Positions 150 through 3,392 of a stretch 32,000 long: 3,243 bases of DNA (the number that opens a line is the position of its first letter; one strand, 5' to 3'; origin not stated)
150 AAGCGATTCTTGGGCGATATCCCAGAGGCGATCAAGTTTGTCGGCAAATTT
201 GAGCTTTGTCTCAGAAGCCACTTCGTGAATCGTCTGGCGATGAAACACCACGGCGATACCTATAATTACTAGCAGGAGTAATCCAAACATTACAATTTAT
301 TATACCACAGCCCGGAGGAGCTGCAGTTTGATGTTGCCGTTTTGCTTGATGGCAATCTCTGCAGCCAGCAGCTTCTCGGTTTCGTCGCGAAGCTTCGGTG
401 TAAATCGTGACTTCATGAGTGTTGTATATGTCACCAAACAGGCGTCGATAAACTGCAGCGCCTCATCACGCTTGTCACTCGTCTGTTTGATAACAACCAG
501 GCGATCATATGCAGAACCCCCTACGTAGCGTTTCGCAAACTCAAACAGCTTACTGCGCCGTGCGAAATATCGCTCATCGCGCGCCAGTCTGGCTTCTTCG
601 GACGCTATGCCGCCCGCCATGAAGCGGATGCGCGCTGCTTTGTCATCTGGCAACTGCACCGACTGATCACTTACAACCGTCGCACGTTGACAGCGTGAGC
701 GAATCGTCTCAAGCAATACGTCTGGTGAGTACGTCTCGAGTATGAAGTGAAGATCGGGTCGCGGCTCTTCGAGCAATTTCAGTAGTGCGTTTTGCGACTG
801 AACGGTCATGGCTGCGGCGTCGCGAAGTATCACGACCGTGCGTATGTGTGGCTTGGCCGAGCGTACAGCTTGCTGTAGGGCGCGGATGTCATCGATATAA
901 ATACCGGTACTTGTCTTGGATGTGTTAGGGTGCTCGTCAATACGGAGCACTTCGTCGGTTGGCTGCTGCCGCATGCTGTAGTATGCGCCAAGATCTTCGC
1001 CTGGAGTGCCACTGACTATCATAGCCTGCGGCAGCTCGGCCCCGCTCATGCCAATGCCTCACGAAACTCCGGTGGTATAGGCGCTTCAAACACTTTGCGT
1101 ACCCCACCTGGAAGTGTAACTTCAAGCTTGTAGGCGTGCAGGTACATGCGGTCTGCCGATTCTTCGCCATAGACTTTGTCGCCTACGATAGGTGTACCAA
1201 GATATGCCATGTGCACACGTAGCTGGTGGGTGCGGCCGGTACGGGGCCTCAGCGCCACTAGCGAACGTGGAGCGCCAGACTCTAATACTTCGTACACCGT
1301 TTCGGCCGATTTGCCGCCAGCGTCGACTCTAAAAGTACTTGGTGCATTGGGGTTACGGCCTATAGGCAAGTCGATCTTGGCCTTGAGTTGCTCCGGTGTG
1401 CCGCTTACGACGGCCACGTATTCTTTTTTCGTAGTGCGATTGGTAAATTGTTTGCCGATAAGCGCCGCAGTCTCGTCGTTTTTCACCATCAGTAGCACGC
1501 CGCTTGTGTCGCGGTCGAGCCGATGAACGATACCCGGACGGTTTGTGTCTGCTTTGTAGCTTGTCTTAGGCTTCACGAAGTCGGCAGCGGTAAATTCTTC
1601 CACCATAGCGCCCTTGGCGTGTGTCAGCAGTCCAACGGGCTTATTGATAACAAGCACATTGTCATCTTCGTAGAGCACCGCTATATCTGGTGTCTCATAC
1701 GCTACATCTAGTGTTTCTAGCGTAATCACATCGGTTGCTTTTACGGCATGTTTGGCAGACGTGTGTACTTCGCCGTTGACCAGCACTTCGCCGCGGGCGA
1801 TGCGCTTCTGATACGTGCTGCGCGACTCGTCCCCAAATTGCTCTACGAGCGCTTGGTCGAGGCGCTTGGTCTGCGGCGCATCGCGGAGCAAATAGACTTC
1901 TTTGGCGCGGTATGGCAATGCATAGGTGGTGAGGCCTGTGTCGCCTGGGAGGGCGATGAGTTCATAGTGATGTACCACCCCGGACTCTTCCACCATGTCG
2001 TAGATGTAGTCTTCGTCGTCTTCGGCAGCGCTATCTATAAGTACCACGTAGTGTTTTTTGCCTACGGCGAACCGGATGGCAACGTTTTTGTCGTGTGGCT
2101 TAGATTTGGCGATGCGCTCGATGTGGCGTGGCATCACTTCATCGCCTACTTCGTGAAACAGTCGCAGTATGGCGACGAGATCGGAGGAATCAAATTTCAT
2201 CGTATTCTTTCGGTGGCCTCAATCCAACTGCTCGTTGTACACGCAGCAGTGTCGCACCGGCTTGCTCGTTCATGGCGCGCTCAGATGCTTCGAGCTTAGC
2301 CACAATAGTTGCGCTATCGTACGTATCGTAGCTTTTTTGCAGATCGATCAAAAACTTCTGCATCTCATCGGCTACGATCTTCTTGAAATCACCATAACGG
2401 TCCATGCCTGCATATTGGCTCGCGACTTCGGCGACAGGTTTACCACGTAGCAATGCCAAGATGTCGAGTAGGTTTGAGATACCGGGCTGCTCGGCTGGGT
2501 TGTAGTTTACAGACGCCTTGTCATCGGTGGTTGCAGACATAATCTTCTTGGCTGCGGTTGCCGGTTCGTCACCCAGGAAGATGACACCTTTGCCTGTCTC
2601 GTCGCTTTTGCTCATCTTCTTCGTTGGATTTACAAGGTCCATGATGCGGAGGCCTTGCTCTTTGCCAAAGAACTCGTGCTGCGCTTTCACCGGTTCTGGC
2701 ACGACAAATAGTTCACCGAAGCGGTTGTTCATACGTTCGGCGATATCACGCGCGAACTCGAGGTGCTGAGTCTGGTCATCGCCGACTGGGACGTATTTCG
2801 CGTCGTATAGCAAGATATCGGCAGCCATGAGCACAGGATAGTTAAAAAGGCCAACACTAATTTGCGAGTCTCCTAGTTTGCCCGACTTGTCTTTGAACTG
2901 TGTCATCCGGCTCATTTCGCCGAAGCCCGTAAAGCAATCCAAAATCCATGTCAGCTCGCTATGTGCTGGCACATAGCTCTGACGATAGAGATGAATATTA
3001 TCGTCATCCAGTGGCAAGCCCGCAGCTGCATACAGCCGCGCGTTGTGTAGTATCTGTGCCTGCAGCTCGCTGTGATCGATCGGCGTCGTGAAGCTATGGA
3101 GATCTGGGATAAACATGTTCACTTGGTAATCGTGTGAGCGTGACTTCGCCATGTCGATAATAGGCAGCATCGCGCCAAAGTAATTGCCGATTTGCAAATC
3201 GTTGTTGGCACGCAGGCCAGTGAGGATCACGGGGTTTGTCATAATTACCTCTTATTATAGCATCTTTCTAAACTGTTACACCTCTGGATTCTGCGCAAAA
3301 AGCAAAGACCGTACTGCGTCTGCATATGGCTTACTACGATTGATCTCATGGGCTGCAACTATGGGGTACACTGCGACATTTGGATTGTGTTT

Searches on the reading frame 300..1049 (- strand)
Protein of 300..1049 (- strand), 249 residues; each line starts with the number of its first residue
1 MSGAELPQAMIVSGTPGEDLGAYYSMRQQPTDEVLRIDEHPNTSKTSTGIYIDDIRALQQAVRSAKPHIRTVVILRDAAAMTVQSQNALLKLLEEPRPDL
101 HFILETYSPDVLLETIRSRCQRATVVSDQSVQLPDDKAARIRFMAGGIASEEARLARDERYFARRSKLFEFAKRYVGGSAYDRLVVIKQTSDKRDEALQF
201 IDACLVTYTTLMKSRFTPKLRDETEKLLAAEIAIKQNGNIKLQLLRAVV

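Call 39: search_protein_families(library=pfam, max_evalue=0.001, proteins=[window:300-1049:-])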
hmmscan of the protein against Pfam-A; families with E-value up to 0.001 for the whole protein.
window:300-1049:- (249 aa): 1 family
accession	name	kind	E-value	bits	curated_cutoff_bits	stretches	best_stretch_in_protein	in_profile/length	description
PF13177.12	DNA_pol3_delta2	-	4.8e-19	69.3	27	1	44-123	75-155/161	DNA polymerase III, delta subunit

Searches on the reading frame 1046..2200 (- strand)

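Call 39: search_protein_families(library=pfam, max_evalue=0.001, proteins=[window:1046-2200:-])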
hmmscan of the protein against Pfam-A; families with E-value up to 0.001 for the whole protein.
window:1046-2200:- (384 aa): 2 families
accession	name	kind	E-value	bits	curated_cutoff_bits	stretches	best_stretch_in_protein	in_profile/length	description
PF00849.27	PseudoU_synth_2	-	4.4e-34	118.4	26.8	1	181-332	1-151/152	RNA pseudouridylate synthase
PF01479.30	S4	-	2.9e-08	33.8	22.8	1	113-159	2-48/48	S4 domain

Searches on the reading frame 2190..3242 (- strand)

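Call 39: search_protein_families(library=pfam, max_evalue=0.001, proteins=[window:2190-3242:-])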
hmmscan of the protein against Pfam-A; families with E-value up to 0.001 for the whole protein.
window:2190-3242:- (350 aa): 1 family
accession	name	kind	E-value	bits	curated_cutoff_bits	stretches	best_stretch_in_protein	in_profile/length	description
PF00579.31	tRNA-synt_1b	-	2.1e-58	198.4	21.1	1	5-298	7-291/292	tRNA synthetases class I (W and Y)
